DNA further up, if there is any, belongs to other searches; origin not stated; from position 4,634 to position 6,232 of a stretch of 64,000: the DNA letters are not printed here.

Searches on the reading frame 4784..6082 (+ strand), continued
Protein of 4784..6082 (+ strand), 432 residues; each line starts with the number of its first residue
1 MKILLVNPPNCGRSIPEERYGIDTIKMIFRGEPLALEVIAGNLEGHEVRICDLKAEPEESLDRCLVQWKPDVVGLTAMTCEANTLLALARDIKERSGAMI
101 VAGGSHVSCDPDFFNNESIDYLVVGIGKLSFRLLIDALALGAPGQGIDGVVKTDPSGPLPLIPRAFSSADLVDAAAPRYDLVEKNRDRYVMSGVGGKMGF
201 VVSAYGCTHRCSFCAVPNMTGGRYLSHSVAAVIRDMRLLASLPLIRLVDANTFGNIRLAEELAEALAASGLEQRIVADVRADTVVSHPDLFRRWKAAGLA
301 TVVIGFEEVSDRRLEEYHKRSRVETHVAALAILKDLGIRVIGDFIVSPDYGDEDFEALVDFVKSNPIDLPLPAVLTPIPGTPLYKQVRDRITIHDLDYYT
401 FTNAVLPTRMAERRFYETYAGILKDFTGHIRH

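Call 73: find_encoding_contigs(protein=P0295, flank=10000, max_places=1)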
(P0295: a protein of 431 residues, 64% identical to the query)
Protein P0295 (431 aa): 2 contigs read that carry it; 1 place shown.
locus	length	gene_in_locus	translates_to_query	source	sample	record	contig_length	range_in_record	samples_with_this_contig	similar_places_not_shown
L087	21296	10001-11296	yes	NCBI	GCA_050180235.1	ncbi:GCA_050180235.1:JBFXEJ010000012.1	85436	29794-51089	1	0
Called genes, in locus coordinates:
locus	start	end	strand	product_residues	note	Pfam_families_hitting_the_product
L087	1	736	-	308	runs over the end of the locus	PF01379:Porphobil_deam, PF03900:Porphobil_deamC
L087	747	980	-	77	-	PF09723:Zn_ribbon_8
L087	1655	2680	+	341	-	PF03308:MeaB (faint), PF06071:YchF-GTPase_C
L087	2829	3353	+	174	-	PF03692:CxxCxxCC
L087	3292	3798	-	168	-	PF00359:PTS_EIIA_2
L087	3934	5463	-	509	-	PF00171:Aldedh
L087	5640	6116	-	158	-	-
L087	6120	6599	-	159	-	-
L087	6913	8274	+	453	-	PF00069:Pkinase, PF07714:PK_Tyr_Ser-Thr, PF07603:Lcl_C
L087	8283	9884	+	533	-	PF00072:Response_reg (weak), PF11849:DUF3369, PF13487:HD_5, PF01966:HD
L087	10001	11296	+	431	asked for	PF02310:B12-binding, PF04055:Radical_SAM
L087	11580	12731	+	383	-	PF08541:ACP_syn_III_C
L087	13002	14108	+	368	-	PF04015:DUF362, PF00037:Fer4 (weak), PF12837:Fer4_6 (weak), PF12838:Fer4_7, PF13187:Fer4_9, PF13237:Fer4_10, PF14697:Fer4_21, PF00037:Fer4, +5 more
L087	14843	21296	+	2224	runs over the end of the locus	PF01839:FG-GAP (faint), PF13517:FG-GAP_3, PF07495:Y_Y_Y (faint), PF19077:Big_13 (weak), PF13620:CarboxypepD_reg (weak)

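Call 74: find_encoding_contigs(protein=P0363, flank=10000, max_places=1)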
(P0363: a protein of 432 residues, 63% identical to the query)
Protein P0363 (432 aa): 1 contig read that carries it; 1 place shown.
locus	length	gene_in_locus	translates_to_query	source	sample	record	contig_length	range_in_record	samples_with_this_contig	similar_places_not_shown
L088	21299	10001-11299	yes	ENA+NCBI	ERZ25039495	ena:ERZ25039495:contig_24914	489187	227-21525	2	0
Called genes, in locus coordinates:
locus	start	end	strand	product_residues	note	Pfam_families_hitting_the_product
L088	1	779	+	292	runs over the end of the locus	-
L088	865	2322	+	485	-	PF11794:HpaB_N, PF03241:HpaB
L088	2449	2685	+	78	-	PF03724:META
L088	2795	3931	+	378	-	PF00589:Phage_integrase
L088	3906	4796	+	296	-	PF02899:Phage_int_SAM_1, PF13495:Phage_int_SAM_4, PF00589:Phage_integrase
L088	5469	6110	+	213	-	PF13483:Lactamase_B_3, PF12706:Lactamase_B_2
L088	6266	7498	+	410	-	PF07690:MFS_1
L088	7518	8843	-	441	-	PF12679:ABC2_membrane_2, PF12698:ABC2_membrane_3, PF12730:ABC2_membrane_4 (weak), PF01061:ABC2_membrane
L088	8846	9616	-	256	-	PF00005:ABC_tran, PF13304:AAA_21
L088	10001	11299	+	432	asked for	PF02310:B12-binding, PF04055:Radical_SAM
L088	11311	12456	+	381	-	PF08541:ACP_syn_III_C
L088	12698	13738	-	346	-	PF00109:ketoacyl-synt, PF13723:Ketoacyl-synt_2 (weak)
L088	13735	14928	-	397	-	PF00109:ketoacyl-synt, PF00108:Thiolase_N (weak), PF02801:Ketoacyl-synt_C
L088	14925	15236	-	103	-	PF00550:PP-binding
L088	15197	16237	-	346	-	PF14399:BtrH_N, PF16169:DUF4872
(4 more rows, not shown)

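Call 75: find_encoding_contigs(protein=P0282, flank=10000, max_places=1)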
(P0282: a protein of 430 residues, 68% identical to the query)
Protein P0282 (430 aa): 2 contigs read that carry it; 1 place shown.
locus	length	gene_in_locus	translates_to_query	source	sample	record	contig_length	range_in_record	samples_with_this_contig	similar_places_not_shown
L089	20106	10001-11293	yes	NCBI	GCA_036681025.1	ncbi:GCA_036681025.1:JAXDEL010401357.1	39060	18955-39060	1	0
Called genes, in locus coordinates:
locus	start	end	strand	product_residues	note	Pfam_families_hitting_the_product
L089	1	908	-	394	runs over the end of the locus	PF02518:HATPase_c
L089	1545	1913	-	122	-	-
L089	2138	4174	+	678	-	PF10605:3HBOH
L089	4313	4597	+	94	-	PF20008:DUF6429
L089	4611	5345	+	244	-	PF01026:TatD_DNase, PF01979:Amidohydro_1 (faint)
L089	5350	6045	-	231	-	-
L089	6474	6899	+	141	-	-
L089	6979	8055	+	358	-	PF26390:MamS_MamX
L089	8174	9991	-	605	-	PF00070:Pyr_redox (faint), PF00890:FAD_binding_2 (faint), PF01266:DAO (faint), PF01593:Amino_oxidase, PF13450:NAD_binding_8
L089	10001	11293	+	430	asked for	PF02310:B12-binding, PF04055:Radical_SAM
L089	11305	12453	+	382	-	PF08541:ACP_syn_III_C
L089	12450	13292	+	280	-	PF00005:ABC_tran, PF13304:AAA_21 (weak)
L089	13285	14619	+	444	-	PF12679:ABC2_membrane_2, PF12698:ABC2_membrane_3, PF01061:ABC2_membrane, PF12730:ABC2_membrane_4 (weak)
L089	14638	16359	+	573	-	PF00221:Lyase_aromatic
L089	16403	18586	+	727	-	PF00109:ketoacyl-synt, PF00108:Thiolase_N (faint), PF02801:Ketoacyl-synt_C, PF13723:Ketoacyl-synt_2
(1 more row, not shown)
